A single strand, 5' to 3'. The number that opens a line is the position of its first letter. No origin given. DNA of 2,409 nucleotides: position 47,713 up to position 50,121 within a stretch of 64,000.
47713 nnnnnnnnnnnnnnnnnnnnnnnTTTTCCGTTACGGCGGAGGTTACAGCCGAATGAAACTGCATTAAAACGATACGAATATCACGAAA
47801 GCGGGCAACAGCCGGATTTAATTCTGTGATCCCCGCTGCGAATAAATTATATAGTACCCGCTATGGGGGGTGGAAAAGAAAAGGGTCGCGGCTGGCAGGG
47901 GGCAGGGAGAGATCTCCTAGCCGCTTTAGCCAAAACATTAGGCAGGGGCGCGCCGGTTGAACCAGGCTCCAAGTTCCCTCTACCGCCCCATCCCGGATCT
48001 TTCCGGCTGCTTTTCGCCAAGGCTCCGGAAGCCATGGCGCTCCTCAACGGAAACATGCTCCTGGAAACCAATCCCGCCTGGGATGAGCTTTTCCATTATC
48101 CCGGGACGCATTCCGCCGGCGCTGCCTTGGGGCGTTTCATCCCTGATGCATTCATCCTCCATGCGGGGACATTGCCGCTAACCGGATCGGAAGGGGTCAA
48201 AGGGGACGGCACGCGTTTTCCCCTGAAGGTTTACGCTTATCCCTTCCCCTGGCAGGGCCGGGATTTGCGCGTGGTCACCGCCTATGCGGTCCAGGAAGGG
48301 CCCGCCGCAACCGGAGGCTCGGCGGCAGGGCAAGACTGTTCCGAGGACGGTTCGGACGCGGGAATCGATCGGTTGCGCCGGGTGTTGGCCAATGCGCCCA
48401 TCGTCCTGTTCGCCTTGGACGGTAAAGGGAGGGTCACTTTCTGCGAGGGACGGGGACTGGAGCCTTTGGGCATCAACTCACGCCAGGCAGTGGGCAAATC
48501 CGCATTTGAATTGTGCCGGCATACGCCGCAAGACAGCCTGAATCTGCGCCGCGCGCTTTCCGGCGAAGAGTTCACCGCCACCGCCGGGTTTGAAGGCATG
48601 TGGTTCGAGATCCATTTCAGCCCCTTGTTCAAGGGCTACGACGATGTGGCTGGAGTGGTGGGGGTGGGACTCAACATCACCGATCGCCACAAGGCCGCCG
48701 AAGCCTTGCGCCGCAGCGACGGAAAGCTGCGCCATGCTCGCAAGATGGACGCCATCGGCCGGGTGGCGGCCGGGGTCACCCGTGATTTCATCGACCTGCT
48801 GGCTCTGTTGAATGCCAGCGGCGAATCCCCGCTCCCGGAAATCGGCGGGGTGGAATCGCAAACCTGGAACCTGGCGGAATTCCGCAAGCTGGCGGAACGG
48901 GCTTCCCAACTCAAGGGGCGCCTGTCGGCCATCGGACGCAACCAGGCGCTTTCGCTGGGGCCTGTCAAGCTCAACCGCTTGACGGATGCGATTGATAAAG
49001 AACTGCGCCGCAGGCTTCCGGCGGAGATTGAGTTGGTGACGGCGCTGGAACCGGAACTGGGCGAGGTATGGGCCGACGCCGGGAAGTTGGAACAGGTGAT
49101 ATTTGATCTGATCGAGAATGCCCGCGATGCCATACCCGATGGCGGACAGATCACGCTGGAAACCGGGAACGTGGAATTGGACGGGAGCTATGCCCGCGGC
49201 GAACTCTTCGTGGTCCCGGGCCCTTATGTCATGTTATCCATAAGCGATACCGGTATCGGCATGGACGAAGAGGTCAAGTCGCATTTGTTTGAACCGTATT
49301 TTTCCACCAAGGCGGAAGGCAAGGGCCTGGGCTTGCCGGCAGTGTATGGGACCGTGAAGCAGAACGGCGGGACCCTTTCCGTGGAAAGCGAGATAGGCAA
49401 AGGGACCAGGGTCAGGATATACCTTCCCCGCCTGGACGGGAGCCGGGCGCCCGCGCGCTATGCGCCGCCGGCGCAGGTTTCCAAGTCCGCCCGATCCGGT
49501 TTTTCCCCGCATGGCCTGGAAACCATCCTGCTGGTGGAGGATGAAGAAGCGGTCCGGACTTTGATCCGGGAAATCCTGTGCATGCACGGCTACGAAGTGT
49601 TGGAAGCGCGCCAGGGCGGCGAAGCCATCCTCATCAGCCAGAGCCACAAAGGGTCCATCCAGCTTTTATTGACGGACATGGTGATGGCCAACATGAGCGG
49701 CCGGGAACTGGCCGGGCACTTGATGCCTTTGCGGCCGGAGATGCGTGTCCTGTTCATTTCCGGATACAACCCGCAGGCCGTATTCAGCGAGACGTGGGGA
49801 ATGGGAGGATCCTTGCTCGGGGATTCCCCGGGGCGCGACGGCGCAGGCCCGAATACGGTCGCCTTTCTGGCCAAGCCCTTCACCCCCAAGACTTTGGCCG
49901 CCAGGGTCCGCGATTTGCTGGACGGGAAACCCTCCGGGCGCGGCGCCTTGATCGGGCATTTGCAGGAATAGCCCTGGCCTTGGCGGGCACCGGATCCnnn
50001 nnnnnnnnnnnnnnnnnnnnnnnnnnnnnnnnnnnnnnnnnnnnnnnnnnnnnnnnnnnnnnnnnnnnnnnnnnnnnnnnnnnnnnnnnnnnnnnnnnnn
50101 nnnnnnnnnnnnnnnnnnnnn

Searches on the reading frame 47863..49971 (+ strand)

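Call 36: search_protein_families(library=pfam, proteins=[window:47863-49971:+], max_evalue=0.01)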
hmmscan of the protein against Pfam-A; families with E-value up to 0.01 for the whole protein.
window:47863-49971:+ (702 aa): 6 families
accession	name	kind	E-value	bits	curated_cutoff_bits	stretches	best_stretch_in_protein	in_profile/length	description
PF02518.31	HATPase_c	-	3.5e-19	69.7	26.4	1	405-523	2-109/111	Histidine kinase-, DNA gyrase B-, and HSP90-like ATPase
PF00072.30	Response_reg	-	9e-14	52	30.2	1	555-643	1-87/111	Response regulator receiver domain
PF13188.13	PAS_8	-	1.1e-06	28.7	21.8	0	47-96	3-50/65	PAS domain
PF08448.16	PAS_4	-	1.6e-06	28.7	23.1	1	176-276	2-109/110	PAS fold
PF13426.13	PAS_9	-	2.3e-06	28.3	27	1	181-274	5-103/103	PAS domain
PF00989.32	PAS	-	1.5e-05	25.4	22.6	1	170-269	2-110/113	PAS fold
